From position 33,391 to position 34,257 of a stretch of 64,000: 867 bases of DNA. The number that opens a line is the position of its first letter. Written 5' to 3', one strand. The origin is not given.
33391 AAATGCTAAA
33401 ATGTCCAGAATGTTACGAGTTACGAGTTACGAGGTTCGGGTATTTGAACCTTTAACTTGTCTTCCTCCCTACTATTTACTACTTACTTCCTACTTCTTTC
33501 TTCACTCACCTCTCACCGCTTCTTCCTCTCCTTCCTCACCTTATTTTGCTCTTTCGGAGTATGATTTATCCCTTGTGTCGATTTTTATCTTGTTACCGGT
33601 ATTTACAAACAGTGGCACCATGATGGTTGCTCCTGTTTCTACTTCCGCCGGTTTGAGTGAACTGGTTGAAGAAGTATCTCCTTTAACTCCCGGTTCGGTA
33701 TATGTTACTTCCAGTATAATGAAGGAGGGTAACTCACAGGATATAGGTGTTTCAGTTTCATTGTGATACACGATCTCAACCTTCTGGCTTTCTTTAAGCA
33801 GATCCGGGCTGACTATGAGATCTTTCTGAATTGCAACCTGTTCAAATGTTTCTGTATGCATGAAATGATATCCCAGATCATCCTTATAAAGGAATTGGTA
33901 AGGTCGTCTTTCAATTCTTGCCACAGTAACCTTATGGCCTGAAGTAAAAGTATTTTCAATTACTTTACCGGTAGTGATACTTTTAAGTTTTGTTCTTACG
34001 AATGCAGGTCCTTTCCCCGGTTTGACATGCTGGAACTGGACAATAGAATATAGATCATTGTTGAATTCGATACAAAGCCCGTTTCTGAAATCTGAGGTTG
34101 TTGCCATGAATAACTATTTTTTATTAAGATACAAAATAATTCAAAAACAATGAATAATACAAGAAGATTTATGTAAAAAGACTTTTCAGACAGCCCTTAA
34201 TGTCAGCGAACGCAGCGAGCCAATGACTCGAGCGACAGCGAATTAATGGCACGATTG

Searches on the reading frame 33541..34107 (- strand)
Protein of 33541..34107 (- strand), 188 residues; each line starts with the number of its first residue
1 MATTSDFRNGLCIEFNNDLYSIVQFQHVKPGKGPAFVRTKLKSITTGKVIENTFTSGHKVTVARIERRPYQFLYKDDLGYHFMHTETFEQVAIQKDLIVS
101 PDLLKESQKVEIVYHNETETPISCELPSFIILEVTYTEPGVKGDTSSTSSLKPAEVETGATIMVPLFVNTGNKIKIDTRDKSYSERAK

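Call 66: find_encoding_contigs(protein=window:33541-34107:-, flank=1500, max_places=10)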
Protein window:33541-34107:- (188 aa): 20 contigs read that carry it; 10 places shown.
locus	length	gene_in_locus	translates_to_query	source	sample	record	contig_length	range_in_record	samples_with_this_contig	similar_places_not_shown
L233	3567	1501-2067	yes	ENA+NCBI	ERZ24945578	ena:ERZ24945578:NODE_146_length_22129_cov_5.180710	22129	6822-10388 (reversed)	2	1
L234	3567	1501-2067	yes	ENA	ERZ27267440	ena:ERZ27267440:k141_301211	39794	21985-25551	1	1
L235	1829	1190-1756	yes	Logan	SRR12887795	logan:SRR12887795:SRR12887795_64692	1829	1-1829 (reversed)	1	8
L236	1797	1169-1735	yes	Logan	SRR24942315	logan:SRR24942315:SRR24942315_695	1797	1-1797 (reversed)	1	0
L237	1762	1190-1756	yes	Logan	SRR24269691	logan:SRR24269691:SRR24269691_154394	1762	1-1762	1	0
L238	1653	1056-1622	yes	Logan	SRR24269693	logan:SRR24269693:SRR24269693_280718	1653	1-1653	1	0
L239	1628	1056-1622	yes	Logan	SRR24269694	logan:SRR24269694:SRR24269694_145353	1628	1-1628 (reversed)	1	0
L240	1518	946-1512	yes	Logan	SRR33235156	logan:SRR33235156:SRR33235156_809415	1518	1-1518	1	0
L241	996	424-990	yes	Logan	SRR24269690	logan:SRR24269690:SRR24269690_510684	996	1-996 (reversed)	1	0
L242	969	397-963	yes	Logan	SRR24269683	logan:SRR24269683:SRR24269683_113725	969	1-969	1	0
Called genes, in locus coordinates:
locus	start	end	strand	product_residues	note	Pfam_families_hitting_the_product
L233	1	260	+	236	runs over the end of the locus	PF00814:TsaD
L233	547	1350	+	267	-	PF11306:DUF3108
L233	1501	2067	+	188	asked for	PF08207:EFP_N, PF01132:EFP, PF09285:Elong-fact-P_C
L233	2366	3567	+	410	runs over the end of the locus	PF07228:SpoIIE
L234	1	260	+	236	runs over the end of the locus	PF00814:TsaD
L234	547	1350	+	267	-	PF11306:DUF3108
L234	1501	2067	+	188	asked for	PF08207:EFP_N, PF01132:EFP, PF09285:Elong-fact-P_C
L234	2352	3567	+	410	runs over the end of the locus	PF07228:SpoIIE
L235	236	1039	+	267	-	PF11306:DUF3108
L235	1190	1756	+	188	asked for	PF08207:EFP_N, PF01132:EFP, PF09285:Elong-fact-P_C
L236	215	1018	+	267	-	PF11306:DUF3108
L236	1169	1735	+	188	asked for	PF08207:EFP_N, PF01132:EFP, PF09285:Elong-fact-P_C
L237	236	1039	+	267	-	PF11306:DUF3108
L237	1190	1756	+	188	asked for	PF08207:EFP_N, PF01132:EFP, PF09285:Elong-fact-P_C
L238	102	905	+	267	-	PF11306:DUF3108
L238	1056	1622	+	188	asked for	PF08207:EFP_N, PF01132:EFP, PF09285:Elong-fact-P_C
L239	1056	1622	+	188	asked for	PF08207:EFP_N, PF01132:EFP, PF09285:Elong-fact-P_C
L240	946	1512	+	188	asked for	PF08207:EFP_N, PF01132:EFP, PF09285:Elong-fact-P_C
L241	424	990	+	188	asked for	PF08207:EFP_N, PF01132:EFP, PF09285:Elong-fact-P_C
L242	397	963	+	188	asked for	PF08207:EFP_N, PF01132:EFP, PF09285:Elong-fact-P_C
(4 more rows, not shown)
